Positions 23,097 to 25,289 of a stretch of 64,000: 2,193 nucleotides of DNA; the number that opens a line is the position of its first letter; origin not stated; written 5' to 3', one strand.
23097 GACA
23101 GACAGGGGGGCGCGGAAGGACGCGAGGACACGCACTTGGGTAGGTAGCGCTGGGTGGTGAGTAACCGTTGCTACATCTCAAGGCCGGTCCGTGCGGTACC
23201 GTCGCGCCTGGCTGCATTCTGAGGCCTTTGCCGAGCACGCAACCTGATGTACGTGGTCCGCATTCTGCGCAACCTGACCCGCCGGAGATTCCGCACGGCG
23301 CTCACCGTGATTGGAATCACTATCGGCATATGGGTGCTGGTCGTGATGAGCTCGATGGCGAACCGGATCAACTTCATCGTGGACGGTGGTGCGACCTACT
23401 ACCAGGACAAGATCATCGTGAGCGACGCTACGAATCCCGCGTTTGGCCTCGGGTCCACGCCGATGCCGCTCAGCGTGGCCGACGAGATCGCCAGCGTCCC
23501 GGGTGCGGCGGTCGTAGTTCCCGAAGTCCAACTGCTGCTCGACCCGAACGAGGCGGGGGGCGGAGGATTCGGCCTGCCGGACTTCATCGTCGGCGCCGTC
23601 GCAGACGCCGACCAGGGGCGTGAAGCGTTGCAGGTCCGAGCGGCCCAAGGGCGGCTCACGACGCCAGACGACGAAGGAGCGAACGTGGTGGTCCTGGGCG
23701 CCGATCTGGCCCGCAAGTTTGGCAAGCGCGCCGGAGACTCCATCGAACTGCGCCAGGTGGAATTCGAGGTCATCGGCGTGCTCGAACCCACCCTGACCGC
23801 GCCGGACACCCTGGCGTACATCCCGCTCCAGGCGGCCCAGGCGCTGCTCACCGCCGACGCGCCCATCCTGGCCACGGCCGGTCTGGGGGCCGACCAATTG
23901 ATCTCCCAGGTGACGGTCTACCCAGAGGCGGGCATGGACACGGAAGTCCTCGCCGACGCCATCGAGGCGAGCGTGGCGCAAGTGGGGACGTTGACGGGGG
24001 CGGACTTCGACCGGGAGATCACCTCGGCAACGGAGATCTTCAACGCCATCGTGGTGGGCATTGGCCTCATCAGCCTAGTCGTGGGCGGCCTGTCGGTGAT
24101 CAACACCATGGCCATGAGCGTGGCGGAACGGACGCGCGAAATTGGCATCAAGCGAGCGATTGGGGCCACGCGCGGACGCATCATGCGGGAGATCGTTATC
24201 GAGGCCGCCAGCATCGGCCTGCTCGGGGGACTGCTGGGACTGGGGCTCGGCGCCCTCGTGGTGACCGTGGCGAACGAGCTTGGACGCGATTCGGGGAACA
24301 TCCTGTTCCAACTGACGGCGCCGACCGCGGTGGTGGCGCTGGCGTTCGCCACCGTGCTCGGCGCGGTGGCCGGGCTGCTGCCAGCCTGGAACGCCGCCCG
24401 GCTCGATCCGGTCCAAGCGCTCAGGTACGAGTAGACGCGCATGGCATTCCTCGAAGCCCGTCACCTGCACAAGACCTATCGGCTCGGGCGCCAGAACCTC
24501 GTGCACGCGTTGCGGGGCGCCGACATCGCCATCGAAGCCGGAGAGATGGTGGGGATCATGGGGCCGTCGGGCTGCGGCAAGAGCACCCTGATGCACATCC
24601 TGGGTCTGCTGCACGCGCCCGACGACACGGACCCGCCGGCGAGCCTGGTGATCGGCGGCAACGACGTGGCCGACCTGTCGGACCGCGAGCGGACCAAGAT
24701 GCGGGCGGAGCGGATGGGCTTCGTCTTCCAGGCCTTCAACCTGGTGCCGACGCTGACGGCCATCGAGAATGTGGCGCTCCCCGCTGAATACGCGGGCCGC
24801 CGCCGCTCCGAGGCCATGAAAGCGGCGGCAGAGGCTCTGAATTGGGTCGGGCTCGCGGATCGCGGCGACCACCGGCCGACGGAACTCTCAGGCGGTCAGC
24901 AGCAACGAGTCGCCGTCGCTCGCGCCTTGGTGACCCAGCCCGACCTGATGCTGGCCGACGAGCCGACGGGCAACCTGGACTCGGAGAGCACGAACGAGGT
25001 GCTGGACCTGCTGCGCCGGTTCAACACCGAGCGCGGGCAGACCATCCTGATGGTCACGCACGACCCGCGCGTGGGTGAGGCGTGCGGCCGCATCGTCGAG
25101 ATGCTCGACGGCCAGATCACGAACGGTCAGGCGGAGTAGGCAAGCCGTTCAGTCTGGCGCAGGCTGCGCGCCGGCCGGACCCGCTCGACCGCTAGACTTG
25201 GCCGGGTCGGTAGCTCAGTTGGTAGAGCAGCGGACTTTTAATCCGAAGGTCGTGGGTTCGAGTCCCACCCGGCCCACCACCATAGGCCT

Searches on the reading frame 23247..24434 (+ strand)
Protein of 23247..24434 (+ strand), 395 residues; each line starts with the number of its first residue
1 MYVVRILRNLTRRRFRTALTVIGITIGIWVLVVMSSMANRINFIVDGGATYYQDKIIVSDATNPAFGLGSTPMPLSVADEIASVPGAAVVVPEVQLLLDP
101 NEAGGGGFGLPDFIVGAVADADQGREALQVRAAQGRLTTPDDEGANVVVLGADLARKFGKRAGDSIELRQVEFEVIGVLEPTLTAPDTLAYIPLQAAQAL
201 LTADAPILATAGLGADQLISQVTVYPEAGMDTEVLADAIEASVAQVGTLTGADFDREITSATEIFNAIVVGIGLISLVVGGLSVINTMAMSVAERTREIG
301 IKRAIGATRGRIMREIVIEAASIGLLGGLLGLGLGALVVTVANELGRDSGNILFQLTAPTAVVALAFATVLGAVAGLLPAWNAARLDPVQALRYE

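Call 66: search_protein_families(library=pfam, proteins=[window:23247-24434:+], max_evalue=0.00001)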
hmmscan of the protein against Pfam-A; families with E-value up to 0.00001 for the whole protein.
window:23247-24434:+ (395 aa): 2 families
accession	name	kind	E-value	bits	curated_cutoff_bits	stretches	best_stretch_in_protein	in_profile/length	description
PF12704.14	MacB_PCD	-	5e-23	82.9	27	1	17-241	1-206/207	MacB-like periplasmic core domain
PF02687.27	FtsX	-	1.2e-19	71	25.5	1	272-388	3-120/120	FtsX-like permease C-terminal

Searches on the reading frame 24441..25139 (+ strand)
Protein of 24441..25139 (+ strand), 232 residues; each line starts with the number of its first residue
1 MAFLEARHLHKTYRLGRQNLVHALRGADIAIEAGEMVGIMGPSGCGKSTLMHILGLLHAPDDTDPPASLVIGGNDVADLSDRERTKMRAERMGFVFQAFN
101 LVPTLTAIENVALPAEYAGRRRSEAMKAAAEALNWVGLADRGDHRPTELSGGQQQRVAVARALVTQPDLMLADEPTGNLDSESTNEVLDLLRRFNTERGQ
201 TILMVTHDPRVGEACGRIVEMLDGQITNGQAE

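Call 66: search_protein_families(library=pfam, proteins=[window:24441-25139:+], max_evalue=0.00001)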
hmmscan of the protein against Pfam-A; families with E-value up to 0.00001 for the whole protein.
window:24441-25139:+ (232 aa): 2 families
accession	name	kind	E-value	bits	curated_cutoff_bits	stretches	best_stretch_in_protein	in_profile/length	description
PF00005.33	ABC_tran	-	8.2e-31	107.9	25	1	25-176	2-136/137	ABC transporter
PF13304.12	AAA_21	-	4.2e-08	34.1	27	0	135-210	224-301/304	AAA domain, putative AbiEii toxin, Type IV TA system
